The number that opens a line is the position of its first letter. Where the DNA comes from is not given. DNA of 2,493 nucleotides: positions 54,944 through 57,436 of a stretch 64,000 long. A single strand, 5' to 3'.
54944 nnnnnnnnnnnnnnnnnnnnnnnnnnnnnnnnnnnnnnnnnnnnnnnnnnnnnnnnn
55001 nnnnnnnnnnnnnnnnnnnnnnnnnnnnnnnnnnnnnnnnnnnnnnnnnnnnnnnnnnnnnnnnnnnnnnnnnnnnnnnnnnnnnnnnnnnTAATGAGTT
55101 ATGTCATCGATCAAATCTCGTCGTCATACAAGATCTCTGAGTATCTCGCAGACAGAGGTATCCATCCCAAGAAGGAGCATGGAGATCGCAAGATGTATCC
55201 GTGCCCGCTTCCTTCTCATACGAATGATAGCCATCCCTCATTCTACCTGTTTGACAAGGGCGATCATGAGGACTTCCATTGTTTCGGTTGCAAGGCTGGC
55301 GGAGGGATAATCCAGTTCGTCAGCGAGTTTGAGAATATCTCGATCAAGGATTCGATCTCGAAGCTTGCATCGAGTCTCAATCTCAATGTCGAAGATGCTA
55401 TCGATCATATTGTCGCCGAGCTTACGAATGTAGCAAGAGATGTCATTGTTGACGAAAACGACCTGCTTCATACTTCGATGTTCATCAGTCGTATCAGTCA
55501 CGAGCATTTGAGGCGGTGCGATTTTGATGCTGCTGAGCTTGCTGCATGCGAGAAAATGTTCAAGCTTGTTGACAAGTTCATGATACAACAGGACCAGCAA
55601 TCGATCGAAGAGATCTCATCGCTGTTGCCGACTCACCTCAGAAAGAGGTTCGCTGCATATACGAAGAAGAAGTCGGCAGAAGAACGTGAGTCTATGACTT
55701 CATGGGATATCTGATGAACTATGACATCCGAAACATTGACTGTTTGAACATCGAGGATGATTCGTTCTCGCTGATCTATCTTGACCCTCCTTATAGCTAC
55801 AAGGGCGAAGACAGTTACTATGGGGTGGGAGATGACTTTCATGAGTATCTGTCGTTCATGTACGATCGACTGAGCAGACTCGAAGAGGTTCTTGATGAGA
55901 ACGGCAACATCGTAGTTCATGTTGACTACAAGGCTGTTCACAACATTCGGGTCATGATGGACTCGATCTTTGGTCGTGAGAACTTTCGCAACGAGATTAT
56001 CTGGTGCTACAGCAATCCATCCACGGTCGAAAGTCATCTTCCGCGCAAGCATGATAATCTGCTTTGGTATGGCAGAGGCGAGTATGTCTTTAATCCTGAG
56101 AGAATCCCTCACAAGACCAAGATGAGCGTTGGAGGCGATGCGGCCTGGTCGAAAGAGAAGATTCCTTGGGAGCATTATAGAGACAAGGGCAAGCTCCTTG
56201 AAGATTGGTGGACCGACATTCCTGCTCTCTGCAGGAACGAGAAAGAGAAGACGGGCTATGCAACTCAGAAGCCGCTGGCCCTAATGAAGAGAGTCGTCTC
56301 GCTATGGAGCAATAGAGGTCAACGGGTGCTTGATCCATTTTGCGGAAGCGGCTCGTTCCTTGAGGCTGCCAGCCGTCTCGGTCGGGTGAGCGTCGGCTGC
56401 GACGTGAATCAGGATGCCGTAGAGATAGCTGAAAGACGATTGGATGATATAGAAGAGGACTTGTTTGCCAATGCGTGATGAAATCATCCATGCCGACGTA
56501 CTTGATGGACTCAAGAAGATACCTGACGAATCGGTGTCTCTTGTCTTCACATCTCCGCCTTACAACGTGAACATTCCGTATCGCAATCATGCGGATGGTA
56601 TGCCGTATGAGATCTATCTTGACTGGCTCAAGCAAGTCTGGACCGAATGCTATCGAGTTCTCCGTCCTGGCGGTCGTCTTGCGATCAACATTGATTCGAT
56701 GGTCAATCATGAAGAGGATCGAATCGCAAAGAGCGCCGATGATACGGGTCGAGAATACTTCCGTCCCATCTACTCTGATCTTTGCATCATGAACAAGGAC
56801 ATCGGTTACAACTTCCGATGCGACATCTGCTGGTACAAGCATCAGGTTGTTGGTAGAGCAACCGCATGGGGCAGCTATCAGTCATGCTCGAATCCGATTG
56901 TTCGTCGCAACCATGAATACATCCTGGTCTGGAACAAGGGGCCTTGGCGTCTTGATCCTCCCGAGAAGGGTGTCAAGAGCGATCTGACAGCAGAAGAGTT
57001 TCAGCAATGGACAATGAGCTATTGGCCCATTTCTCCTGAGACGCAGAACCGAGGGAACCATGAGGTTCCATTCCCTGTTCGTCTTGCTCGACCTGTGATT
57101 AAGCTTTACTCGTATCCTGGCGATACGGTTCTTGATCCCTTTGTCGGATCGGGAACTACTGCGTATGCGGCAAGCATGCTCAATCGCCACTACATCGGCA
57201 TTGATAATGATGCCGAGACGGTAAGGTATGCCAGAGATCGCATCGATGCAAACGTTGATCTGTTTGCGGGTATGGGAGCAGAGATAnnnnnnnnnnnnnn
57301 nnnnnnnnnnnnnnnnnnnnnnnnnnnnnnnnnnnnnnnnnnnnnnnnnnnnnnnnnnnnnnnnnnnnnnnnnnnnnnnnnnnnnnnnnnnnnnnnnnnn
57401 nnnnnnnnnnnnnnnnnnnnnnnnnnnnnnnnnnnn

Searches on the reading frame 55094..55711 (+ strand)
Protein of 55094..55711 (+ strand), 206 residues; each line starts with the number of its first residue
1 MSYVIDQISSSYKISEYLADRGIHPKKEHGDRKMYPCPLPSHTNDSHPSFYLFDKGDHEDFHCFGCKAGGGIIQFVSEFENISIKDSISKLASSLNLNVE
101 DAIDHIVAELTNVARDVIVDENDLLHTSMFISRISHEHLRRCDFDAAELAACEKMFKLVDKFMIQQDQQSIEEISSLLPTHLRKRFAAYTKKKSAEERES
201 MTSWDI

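Call 35: search_protein_families(library=phrogs, proteins=[window:55094-55711:+], max_evalue=0.001)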
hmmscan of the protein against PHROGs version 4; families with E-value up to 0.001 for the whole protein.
window:55094-55711:+ (206 aa): 6 families
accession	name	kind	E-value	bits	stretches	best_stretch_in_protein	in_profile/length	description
phrog_6444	-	DNA, RNA and nucleotide metabolism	3.1e-12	47.1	1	29-105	32-103/577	DNA primase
phrog_11992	-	unknown function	7e-11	43.7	1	5-101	4-89/177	-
phrog_18097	-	DNA, RNA and nucleotide metabolism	1.8e-09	38.4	1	33-100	31-96/199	DNA primase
phrog_47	-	DNA, RNA and nucleotide metabolism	2.3e-09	37.3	1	14-101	31-114/947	DNA primase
phrog_5311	-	DNA, RNA and nucleotide metabolism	1.3e-05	24.7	1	26-84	90-148/692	helicase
phrog_360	-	DNA, RNA and nucleotide metabolism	0.00037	21.6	1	23-86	20-78/133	DNA primase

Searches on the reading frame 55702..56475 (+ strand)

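Call 35: search_protein_families(library=phrogs, proteins=[window:55702-56475:+], max_evalue=0.001)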
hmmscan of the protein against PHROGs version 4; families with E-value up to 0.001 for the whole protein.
window:55702-56475:+ (258 aa): 12 families
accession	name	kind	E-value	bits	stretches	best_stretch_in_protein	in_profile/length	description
phrog_67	-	other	6.6e-50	171.9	1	5-256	122-352/743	DNA methyltransferase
phrog_498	-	other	7.1e-23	82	1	18-249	219-422/633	DNA methyltransferase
phrog_3008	-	other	3.3e-17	63.6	1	129-250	115-214/244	DNA methyltransferase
phrog_23085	-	unknown function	1.1e-09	39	1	179-250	37-108/138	-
phrog_6952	-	other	1.3e-09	39.2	1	188-250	116-178/181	DNA methyltransferase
phrog_18293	-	other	1.6e-08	35.5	1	176-249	35-109/119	methyltransferase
phrog_23148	-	unknown function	3.2e-08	34.8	1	174-248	72-147/165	-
phrog_6025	-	other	5.2e-07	30.4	1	7-105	12-112/192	DNA methyltransferase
phrog_56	-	other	9.9e-06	26.1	0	13-48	229-263/647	DNA methyltransferase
phrog_10183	-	other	1.9e-05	24.1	1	202-248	112-158/889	DNA methyltransferase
phrog_16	-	DNA, RNA and nucleotide metabolism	8.7e-05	21.9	1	162-238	818-900/986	DNA helicase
phrog_18146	-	other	0.0001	22.4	1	193-237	56-101/452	DNA methyltransferase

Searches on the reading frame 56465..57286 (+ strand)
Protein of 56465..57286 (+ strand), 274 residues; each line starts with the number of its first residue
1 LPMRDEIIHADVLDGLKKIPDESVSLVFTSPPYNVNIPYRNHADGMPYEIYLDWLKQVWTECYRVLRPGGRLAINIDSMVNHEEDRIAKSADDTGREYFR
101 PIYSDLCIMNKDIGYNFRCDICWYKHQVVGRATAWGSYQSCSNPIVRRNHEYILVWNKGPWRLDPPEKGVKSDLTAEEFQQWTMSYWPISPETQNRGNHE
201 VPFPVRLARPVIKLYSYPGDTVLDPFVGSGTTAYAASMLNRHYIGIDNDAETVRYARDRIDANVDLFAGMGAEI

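Call 35: search_protein_families(library=phrogs, proteins=[window:56465-57286:+], max_evalue=0.001)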
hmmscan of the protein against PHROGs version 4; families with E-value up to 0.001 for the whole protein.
window:56465-57286:+ (274 aa): 12 families
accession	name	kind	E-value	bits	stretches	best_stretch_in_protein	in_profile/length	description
phrog_67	-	other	4.1e-58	199.1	1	3-265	122-348/743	DNA methyltransferase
phrog_498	-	other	1.9e-23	83.9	1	20-261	219-421/633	DNA methyltransferase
phrog_3008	-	other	1.9e-16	61.1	1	180-262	129-213/244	DNA methyltransferase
phrog_6025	-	other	8.9e-16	59.1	1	6-127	13-112/192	DNA methyltransferase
phrog_12517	-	unknown function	1.2e-13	51.9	2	207-263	94-150/316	-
phrog_23148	-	unknown function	4.4e-12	47.3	1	192-262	78-148/165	-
phrog_18293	-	other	4.4e-12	47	1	177-262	25-109/119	methyltransferase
phrog_18146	-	other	1.3e-09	38.4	1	201-247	51-98/452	DNA methyltransferase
phrog_8769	-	other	4.5e-08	33.8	1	211-262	4-55/71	methyltransferase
phrog_6952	-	other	6.3e-08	33.7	1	194-253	109-168/181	DNA methyltransferase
phrog_16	-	DNA, RNA and nucleotide metabolism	6e-06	25.7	1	182-247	838-896/986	DNA helicase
phrog_12862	-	unknown function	9.8e-05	23.3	0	7-72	5-61/149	-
